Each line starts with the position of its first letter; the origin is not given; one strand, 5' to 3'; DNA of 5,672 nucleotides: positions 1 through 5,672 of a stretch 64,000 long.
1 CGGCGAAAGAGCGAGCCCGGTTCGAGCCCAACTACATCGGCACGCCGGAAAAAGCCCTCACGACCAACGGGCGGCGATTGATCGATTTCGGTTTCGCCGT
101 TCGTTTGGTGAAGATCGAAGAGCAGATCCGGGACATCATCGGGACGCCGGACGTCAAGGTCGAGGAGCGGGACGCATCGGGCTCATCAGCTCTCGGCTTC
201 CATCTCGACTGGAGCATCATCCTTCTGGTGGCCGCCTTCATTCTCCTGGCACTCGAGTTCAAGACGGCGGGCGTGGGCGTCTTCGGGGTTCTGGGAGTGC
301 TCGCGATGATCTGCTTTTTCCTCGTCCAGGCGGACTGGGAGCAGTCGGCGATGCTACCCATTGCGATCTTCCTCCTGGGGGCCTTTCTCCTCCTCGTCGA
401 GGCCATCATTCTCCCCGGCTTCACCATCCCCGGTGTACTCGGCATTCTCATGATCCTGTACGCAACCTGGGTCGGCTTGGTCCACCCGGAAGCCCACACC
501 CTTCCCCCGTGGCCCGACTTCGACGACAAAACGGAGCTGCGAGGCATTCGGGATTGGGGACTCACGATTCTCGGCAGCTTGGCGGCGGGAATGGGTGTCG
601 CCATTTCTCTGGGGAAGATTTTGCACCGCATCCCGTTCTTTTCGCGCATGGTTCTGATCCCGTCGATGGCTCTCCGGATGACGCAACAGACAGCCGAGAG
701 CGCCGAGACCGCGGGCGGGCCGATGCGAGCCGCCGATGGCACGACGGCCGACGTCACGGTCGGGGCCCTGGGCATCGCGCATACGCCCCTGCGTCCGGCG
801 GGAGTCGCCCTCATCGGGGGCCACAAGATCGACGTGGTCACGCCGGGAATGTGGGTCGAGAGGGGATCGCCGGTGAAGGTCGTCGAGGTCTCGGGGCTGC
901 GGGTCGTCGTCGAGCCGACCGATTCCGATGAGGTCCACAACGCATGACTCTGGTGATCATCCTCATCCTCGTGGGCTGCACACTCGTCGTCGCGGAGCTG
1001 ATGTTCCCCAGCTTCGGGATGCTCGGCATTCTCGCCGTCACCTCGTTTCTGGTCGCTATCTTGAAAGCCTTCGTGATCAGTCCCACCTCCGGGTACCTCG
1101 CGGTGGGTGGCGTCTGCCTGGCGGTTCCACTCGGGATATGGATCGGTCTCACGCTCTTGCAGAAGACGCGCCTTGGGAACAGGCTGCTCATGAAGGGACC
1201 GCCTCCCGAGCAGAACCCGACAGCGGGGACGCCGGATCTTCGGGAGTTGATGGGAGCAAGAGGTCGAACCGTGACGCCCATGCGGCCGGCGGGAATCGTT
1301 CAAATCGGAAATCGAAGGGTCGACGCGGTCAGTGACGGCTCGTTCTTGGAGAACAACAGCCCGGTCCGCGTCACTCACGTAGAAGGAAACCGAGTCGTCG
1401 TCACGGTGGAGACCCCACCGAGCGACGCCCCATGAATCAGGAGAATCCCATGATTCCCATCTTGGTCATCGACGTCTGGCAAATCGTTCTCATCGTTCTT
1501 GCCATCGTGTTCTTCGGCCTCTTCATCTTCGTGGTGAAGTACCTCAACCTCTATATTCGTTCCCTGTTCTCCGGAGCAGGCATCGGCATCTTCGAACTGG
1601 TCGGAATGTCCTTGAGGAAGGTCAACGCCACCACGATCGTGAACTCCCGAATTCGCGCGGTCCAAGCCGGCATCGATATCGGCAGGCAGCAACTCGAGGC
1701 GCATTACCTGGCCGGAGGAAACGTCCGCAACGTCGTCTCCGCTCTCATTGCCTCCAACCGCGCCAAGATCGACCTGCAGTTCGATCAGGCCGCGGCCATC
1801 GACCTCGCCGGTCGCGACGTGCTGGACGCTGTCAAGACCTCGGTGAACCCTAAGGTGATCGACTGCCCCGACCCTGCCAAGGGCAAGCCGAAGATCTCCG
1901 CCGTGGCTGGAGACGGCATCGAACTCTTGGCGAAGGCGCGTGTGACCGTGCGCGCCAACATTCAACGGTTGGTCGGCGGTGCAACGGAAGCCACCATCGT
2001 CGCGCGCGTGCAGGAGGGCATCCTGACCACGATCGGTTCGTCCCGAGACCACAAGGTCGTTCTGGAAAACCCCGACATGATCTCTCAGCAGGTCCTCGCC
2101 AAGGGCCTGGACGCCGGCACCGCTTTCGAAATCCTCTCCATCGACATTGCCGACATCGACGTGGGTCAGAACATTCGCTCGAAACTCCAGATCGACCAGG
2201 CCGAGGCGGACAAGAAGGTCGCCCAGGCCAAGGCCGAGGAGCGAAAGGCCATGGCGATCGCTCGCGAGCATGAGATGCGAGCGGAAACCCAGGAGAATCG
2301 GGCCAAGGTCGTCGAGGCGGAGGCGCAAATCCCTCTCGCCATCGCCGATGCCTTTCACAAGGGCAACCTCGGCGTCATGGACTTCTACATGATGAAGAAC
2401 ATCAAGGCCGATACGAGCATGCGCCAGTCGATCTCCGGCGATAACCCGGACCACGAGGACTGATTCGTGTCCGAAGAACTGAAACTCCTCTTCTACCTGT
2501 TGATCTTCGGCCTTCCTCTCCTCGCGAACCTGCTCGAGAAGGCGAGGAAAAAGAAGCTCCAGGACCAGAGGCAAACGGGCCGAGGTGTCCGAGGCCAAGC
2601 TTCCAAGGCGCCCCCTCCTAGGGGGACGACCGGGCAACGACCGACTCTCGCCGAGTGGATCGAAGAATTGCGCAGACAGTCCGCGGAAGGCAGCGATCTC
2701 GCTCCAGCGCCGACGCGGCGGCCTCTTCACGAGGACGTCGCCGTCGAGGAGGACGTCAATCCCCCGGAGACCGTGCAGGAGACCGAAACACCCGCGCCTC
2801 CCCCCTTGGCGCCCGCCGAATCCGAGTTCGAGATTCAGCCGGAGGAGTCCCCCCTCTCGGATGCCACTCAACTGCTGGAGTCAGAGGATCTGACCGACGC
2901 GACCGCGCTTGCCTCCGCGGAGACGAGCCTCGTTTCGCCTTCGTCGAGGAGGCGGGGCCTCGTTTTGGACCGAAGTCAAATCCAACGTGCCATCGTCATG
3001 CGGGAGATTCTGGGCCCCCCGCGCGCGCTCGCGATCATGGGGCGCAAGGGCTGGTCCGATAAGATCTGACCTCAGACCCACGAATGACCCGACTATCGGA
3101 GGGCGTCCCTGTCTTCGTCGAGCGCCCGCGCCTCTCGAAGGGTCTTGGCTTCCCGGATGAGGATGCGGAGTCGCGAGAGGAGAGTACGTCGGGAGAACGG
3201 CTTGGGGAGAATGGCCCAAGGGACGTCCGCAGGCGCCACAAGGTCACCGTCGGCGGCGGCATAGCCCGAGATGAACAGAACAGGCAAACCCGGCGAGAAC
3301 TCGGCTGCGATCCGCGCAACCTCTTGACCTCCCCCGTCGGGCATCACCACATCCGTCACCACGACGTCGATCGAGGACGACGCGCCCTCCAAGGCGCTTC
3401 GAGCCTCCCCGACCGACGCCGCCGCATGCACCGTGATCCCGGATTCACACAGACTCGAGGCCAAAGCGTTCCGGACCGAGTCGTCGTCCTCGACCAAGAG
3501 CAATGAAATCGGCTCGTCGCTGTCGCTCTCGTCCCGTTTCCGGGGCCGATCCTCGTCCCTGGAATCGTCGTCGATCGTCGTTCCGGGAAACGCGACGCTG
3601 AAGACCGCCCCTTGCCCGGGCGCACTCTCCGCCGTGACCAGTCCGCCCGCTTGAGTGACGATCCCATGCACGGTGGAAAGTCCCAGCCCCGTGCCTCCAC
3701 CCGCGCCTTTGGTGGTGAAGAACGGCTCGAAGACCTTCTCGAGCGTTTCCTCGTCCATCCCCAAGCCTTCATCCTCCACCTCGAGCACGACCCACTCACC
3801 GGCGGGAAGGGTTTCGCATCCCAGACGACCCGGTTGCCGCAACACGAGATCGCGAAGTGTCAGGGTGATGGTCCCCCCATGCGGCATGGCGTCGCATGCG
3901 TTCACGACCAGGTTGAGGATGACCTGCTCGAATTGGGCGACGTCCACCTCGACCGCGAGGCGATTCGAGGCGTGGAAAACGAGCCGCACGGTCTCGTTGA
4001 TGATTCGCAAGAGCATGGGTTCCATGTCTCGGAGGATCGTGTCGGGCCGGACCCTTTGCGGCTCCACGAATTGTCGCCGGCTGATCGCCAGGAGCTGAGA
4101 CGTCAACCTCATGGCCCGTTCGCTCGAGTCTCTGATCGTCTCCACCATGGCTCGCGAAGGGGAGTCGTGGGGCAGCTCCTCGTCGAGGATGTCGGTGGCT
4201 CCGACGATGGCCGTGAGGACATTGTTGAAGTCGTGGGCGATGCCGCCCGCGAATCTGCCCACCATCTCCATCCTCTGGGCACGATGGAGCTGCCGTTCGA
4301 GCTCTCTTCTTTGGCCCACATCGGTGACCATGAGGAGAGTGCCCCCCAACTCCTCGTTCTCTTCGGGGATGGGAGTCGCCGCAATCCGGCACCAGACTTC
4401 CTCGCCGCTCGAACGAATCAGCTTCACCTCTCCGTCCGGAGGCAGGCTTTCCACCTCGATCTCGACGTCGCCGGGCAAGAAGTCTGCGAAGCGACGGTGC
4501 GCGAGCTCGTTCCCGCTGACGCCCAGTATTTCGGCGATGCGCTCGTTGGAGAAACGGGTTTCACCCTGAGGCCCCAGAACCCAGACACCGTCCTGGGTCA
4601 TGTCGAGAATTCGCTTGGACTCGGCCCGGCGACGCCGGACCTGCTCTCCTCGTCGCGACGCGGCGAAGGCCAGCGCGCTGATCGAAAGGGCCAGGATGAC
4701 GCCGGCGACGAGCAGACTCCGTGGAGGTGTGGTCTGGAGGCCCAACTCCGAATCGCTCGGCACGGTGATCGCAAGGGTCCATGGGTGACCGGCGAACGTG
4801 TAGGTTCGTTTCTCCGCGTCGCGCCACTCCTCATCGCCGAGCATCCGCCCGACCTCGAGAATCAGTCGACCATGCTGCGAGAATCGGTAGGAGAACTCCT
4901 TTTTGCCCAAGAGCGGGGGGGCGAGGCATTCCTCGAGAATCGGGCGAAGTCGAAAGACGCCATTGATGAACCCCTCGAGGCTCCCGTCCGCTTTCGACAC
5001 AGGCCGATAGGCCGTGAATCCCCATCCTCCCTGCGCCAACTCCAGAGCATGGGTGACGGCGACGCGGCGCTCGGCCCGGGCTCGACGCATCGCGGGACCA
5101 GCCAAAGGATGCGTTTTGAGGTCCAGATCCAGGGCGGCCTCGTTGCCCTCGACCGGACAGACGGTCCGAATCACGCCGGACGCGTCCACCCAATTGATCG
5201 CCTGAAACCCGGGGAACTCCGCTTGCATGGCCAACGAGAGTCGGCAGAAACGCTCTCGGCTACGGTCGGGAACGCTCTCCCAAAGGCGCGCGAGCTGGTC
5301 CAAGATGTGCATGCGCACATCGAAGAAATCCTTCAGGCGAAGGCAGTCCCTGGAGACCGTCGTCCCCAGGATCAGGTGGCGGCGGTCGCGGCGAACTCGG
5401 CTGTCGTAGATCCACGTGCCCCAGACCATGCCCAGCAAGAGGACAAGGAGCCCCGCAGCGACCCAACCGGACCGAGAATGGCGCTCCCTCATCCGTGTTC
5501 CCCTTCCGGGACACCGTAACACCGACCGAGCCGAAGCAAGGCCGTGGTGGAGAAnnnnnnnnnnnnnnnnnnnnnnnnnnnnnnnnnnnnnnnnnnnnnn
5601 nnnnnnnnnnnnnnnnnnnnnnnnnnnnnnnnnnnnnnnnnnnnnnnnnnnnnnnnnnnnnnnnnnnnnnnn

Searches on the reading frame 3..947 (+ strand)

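Call 76: search_protein_families(library=pfam, proteins=[window:3-947:+], max_evalue=0.00001)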
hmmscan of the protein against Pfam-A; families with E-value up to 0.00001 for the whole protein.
window:3-947:+ (314 aa): 2 families
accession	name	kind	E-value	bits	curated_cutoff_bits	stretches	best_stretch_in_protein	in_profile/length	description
PF24961.1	NfeD_membrane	-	6.8e-13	49.2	26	1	71-173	3-90/119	NfeD integral membrane domain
PF01957.25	NfeD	-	4.6e-10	40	29.1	1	252-305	4-57/57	NfeD-like C-terminal, partner-binding domain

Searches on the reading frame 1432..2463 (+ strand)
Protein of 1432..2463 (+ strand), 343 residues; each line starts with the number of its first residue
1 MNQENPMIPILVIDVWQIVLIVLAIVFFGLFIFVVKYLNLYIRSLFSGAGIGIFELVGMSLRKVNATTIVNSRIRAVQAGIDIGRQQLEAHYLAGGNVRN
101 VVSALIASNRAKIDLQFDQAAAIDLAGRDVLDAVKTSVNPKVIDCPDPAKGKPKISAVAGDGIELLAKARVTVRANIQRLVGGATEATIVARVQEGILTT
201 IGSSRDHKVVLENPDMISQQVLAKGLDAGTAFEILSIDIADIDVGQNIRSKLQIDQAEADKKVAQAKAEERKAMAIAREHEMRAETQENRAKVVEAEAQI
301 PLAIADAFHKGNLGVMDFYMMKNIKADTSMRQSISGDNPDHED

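Call 76: search_protein_families(library=pfam, proteins=[window:1432-2463:+], max_evalue=0.00001)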
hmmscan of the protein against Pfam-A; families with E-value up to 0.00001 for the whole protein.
window:1432-2463:+ (343 aa): 1 family
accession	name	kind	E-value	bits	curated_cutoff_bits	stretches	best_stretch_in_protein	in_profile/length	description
PF12127.13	FloA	-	1.4e-148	494.5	34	1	19-337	3-313/314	Flotillin-like protein FloA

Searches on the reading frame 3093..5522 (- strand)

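Call 76: search_protein_families(library=pfam, proteins=[window:3093-5522:-], max_evalue=0.00001)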
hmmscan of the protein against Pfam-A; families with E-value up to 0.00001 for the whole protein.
window:3093-5522:- (809 aa): 7 families
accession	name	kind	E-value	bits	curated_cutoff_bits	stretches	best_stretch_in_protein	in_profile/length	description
PF02518.31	HATPase_c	-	1.7e-23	83.6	26.4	1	527-646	2-108/111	Histidine kinase-, DNA gyrase B-, and HSP90-like ATPase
PF00072.30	Response_reg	-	9.2e-13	48.8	30.2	1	675-785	2-110/111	Response regulator receiver domain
PF00512.31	HisKA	-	1.9e-11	44.3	26.9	1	422-484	3-64/66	His Kinase A (phospho-acceptor) domain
PF03924.19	CHASE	-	6.1e-11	42.9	25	1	82-200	31-162/189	CHASE domain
PF08448.16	PAS_4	-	3.8e-08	34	23.1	1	307-407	2-110/110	PAS fold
PF13426.13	PAS_9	-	8.6e-07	29.6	27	1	311-402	2-101/103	PAS domain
PF00989.32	PAS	-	5.3e-06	26.9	22.6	0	303-402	4-113/113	PAS fold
